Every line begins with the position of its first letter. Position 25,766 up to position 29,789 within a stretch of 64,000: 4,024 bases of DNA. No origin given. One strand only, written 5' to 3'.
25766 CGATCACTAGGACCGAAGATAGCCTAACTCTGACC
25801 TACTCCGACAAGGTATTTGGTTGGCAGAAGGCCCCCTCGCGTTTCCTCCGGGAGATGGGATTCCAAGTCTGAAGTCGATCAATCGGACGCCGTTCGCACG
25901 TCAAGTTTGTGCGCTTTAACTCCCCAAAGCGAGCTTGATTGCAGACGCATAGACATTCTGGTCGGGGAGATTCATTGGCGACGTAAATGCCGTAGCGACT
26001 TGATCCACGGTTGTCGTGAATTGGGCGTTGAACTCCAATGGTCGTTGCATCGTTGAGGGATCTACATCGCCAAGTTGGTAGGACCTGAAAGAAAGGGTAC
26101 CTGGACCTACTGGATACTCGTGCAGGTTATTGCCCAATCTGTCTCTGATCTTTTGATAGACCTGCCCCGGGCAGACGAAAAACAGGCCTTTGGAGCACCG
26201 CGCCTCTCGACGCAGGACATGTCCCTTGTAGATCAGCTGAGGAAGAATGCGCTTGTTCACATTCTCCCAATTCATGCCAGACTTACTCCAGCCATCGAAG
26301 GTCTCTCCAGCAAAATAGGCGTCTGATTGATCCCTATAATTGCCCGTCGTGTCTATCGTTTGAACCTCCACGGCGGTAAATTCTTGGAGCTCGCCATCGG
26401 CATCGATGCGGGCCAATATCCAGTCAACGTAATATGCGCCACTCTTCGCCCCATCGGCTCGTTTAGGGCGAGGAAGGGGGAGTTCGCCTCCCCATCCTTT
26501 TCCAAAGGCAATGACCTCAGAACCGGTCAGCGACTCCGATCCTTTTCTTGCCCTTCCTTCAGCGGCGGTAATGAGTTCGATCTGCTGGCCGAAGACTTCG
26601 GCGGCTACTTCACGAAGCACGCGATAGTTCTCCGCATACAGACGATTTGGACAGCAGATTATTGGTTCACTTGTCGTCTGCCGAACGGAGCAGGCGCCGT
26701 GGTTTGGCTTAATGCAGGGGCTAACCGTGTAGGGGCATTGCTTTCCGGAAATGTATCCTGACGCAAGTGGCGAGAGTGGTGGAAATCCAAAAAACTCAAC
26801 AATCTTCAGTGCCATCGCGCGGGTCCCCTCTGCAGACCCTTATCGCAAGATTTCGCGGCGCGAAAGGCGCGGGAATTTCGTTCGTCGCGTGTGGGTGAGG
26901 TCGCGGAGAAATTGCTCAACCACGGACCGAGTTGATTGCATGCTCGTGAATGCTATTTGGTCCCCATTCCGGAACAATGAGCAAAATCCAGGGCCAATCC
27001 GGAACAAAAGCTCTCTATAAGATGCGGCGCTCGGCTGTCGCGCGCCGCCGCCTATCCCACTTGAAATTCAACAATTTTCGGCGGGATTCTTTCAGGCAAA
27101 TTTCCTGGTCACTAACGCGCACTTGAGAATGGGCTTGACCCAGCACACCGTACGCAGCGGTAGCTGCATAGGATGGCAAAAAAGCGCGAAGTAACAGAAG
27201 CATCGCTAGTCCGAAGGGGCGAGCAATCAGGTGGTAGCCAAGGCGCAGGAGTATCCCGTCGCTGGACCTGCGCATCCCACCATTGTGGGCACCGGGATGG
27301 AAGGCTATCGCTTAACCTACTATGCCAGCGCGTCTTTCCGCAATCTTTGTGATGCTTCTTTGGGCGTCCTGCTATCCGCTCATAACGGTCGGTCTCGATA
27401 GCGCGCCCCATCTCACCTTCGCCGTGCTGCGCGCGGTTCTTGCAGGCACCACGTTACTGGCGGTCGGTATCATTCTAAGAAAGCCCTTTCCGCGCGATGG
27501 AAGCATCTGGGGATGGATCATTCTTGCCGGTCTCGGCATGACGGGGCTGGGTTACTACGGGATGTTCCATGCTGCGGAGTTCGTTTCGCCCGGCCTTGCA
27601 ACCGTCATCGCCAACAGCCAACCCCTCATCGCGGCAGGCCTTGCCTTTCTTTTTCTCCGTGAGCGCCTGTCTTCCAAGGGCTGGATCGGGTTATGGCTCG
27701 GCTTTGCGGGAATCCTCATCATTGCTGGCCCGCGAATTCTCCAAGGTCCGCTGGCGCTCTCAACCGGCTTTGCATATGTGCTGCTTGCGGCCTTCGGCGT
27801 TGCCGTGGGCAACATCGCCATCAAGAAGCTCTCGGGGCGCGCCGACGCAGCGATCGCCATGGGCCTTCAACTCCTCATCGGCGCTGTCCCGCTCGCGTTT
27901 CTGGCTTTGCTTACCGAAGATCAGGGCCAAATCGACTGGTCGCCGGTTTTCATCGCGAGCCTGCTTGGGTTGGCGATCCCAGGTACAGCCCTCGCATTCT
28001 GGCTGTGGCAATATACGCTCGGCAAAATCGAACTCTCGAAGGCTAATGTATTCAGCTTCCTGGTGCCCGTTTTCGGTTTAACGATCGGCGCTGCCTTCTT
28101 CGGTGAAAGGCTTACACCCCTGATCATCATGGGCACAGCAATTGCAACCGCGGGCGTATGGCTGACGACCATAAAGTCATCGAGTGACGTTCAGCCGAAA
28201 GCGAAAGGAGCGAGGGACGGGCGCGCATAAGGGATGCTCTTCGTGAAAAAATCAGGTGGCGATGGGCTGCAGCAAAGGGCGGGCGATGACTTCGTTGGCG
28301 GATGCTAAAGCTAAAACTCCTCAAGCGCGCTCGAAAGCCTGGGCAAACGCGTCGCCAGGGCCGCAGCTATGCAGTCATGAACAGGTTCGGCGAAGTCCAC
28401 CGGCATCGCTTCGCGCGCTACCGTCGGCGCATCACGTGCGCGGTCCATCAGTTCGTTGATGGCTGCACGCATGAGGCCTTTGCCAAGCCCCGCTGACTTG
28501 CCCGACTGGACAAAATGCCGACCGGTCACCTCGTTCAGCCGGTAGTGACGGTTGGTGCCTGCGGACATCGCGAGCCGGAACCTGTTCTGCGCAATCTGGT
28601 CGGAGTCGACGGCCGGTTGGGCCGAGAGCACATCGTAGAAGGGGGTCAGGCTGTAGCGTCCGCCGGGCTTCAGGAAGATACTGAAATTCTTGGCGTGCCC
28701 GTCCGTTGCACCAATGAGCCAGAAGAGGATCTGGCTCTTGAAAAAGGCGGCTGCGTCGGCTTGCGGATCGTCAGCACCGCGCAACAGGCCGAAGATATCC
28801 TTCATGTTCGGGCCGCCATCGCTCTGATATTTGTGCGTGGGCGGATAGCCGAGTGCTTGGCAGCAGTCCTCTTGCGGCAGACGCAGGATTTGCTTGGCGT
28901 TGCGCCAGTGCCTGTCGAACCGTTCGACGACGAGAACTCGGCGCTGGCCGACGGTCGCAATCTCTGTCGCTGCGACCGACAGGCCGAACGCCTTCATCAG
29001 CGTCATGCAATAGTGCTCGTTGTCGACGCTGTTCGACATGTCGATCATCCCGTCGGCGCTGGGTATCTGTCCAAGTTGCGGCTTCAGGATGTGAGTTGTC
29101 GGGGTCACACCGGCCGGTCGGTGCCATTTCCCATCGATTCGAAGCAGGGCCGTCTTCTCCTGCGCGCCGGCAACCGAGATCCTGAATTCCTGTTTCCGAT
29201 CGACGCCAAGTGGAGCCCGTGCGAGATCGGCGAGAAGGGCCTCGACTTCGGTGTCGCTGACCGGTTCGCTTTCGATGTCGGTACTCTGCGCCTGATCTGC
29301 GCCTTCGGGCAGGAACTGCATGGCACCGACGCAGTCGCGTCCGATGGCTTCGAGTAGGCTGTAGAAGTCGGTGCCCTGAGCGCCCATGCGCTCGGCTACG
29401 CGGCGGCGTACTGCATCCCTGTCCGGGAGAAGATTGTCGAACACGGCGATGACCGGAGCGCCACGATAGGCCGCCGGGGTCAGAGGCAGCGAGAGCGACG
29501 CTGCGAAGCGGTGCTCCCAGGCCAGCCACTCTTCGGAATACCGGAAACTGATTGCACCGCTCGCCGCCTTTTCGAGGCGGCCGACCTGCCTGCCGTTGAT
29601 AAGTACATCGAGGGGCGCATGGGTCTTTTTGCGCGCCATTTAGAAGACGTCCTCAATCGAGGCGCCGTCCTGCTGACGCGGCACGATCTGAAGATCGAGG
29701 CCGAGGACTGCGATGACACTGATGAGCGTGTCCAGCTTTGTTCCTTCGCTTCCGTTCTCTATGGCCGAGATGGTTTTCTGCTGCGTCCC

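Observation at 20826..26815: Gabija-type pair (OLD ATPase/Toprim plus UvrD helicase) nested between the M and R genes of a type II R-M system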

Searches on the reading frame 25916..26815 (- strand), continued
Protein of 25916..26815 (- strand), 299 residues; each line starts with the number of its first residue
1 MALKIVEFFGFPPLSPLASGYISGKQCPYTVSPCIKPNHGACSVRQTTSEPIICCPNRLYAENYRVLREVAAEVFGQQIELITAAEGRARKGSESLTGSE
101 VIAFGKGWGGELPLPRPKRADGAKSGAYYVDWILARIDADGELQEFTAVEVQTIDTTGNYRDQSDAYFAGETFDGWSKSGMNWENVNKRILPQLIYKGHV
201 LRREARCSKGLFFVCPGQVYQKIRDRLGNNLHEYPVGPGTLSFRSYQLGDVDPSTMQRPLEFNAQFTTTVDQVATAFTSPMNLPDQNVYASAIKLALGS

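Call 64: search_solved_structures(query=A1, max_evalue=1, show_alignments=1)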
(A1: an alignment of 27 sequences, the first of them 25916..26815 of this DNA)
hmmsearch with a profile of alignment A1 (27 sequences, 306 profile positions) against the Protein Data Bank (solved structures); distinct sequences matched with E-value up to 1: 1.
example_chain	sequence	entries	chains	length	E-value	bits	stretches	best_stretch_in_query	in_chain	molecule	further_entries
3bvq_A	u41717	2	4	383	8.6e-10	41.5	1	5-236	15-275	NotI restriction endonuclease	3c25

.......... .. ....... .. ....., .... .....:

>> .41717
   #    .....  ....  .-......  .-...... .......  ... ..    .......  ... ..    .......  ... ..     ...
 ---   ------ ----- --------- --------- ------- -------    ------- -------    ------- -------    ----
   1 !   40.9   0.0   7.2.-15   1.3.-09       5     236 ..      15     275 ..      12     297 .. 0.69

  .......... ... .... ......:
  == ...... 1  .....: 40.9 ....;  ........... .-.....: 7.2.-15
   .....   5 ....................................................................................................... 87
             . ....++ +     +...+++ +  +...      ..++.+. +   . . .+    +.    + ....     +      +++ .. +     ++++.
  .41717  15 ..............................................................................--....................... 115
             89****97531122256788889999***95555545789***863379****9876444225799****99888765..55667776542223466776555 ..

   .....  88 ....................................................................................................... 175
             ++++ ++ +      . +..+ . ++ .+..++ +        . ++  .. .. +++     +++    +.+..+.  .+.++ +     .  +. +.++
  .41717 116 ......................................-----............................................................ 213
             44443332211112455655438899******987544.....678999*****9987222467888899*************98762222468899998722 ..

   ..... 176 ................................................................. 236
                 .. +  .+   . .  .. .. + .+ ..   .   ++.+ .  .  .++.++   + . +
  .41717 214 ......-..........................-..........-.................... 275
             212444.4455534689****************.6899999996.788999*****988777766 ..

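Call 69: search_dna_similar(query=window:25916-26815:-, collection=plasmids, mode=protein, max_rows=25)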
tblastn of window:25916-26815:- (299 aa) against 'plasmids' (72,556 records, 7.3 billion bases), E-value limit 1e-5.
Records with a match: 28; places in all: 29; records where one place covers at least 80% of the query: 28.
Best place of each record, by identity: <60% 28.
By first word of the organism name: Xanthomonas 11; Pseudomonas 4; Xylella 2; Roseivivax 2; Sphingobium 2; Variovorax 1; Aeromonas 1; Klebsiella 1; Cronobacter 1; Pantoea 1; and 2 more.
By predicted mobility (MOB-suite, as given by PLSDB): conjugative 22; non-mobilizable 6.
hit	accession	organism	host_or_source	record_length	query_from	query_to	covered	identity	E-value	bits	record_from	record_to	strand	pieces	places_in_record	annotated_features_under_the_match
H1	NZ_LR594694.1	Variovorax sp. WDL1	linuron-contaminated soil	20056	1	298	100%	48.1%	1e-75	258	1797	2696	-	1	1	NotI family restriction endonuclease | DNA cytosine methyltransferase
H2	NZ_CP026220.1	Aeromonas sp. ASNIH4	-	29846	1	298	100%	48.1%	1e-75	258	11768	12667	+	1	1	NotI family restriction endonuclease | DNA cytosine methyltransferase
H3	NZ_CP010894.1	Pseudomonas sp. MRSN 12121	Homo sapiens,urine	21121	1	298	100%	48.1%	2e-75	258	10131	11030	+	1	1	NotI family restriction endonuclease | DNA cytosine methyltransferase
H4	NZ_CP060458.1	Xanthomonas citri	Cell culture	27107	1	298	100%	48.1%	2e-75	257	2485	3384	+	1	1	NotI family restriction endonuclease | DNA cytosine methyltransferase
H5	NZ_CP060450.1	Xanthomonas citri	Cell culture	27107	1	298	100%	48.1%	2e-75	257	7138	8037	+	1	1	NotI family restriction endonuclease | DNA cytosine methyltransferase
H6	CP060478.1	Xanthomonas citri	Citrus,Cell culture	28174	1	298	100%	48.1%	2e-75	257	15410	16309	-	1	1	hypothetical protein | DNA cytosine methyltransferase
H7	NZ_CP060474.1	Xanthomonas citri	Cell culture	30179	1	298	100%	48.1%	2e-75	257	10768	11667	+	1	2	NotI family restriction endonuclease | DNA cytosine methyltransferase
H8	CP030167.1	Xanthomonas citri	Punica granatum,Microbe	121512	1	298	100%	48.1%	2e-75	257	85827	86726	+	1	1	hypothetical protein | DNA (cytosine-5-)-methyltransferase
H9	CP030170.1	Xanthomonas citri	Punica granatum,whole organism,leaf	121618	1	298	100%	48.1%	2e-75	257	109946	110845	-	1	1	hypothetical protein | DNA (cytosine-5-)-methyltransferase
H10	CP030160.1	Xanthomonas citri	Punica granatum,whole organism,leaf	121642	1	298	100%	48.1%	2e-75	257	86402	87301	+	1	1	hypothetical protein | DNA (cytosine-5-)-methyltransferase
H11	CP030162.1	Xanthomonas citri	Punica granatum,whole organism,leaf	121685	1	298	100%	48.1%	2e-75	257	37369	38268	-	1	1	hypothetical protein | DNA (cytosine-5-)-methyltransferase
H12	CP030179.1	Xanthomonas citri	Punica granatum,Whole organism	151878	1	298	100%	48.1%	2e-75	257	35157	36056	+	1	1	hypothetical protein | DNA (cytosine-5-)-methyltransferase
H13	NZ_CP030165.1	Xanthomonas citri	Punica granatum,Microbe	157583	1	298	100%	48.1%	2e-75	257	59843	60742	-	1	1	NotI family restriction endonuclease | DNA cytosine methyltransferase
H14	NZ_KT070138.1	Klebsiella pneumoniae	-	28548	1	298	100%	48.1%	2e-75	257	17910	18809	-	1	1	NotI family restriction endonuclease | DNA cytosine methyltransferase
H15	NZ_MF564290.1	Pseudomonas putida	-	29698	1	298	100%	48.1%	3e-75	257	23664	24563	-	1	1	NotI family restriction endonuclease | DNA cytosine methyltransferase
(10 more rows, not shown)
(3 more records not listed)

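Call 71: find_encoding_contigs(protein=P0271, flank=9000, max_places=2)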
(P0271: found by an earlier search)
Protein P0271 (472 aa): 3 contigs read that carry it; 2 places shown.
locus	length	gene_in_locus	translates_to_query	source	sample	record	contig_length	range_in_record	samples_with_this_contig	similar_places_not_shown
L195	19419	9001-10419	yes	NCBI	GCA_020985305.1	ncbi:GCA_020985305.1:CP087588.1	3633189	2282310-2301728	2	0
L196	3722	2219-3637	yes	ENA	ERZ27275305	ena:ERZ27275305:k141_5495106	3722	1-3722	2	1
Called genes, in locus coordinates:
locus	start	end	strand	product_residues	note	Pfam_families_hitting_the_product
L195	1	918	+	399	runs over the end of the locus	PF00162:PGK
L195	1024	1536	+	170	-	PF10399:UCR_Fe-S_N, PF00355:Rieske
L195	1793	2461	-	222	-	PF20334:DUF6629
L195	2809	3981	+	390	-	PF13356:Arm-DNA-bind_3, PF14659:Phage_int_SAM_3 (weak), PF00589:Phage_integrase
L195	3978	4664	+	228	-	PF13356:Arm-DNA-bind_3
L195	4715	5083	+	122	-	PF13340:DUF4096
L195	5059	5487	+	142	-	PF01609:DDE_Tnp_1, PF13612:DDE_Tnp_1_3 (weak), PF13586:DDE_Tnp_1_2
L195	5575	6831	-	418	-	PF13546:DDE_5, PF01609:DDE_Tnp_1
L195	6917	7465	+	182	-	PF00589:Phage_integrase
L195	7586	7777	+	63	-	PF01402:RHH_1 (weak)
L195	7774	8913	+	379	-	PF00145:DNA_methylase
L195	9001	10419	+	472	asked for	PF02463:SMC_N (weak), PF11398:DUF2813, PF13175:AAA_15, PF13476:AAA_23, PF13304:AAA_21, PF13175:AAA_15, PF20469:OLD-like_TOPRIM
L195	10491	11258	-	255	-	PF01695:IstB_IS21, PF00308:Bac_DnaA (weak), PF02562:PhoH (faint)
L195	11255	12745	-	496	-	PF22483:Mu-transpos_C_2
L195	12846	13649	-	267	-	PF12183:NotI (weak)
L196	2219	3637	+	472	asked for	PF02463:SMC_N (weak), PF11398:DUF2813, PF13175:AAA_15, PF13476:AAA_23, PF13304:AAA_21, PF13175:AAA_15, PF20469:OLD-like_TOPRIM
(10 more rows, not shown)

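Call 81: find_encoding_contigs(protein=P0325, flank=10000, max_places=4)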
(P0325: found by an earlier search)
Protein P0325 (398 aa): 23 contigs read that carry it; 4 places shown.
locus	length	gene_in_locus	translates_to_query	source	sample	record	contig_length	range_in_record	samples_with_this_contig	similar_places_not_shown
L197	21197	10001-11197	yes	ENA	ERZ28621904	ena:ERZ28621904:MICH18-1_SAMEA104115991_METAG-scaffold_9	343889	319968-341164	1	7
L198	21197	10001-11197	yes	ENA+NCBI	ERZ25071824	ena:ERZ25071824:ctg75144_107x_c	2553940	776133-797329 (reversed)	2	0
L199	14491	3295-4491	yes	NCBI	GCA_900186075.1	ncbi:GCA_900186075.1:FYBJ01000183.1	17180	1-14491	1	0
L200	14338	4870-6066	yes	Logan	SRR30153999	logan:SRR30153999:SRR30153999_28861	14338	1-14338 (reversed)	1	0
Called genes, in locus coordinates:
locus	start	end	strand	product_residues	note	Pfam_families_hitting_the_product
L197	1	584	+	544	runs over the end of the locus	-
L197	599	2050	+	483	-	PF00171:Aldedh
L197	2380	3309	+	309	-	PF08401:ArdcN, PF18818:MPTase-PolyVal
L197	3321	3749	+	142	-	-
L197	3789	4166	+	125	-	PF20432:Xre-like-HTH, PF09722:Xre_MbcA_ParS_C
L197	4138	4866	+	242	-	PF08808:RES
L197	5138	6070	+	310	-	PF10686:YAcAr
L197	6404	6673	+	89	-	-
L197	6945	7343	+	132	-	PF00436:SSB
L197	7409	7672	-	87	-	PF20031:DUF6437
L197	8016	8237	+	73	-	-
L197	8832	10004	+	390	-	PF13356:Arm-DNA-bind_3, PF14659:Phage_int_SAM_3 (weak), PF00589:Phage_integrase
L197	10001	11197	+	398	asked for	PF13356:Arm-DNA-bind_3, PF00589:Phage_integrase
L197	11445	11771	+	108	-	-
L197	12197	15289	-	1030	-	PF00873:ACR_tran, PF03176:MMPL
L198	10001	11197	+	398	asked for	PF13356:Arm-DNA-bind_3, PF00589:Phage_integrase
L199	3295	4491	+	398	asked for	PF13356:Arm-DNA-bind_3, PF00589:Phage_integrase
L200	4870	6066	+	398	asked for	PF13356:Arm-DNA-bind_3, PF00589:Phage_integrase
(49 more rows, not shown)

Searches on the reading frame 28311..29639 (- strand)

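Call 3: search_protein_families(library=pfam, proteins=[window:28311-29639:-], max_evalue=0.01)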
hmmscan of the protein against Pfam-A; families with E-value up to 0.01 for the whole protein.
window:28311-29639:- (442 aa): 2 families
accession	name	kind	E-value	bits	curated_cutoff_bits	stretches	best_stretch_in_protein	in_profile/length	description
PF07804.18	HipA_C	-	5.3e-54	183.5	30.5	1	154-403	1-211/213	HipA-like C-terminal domain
PF13657.11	Couple_hipA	-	1.7e-24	86.6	22.5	1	10-109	1-98/99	HipA N-terminal domain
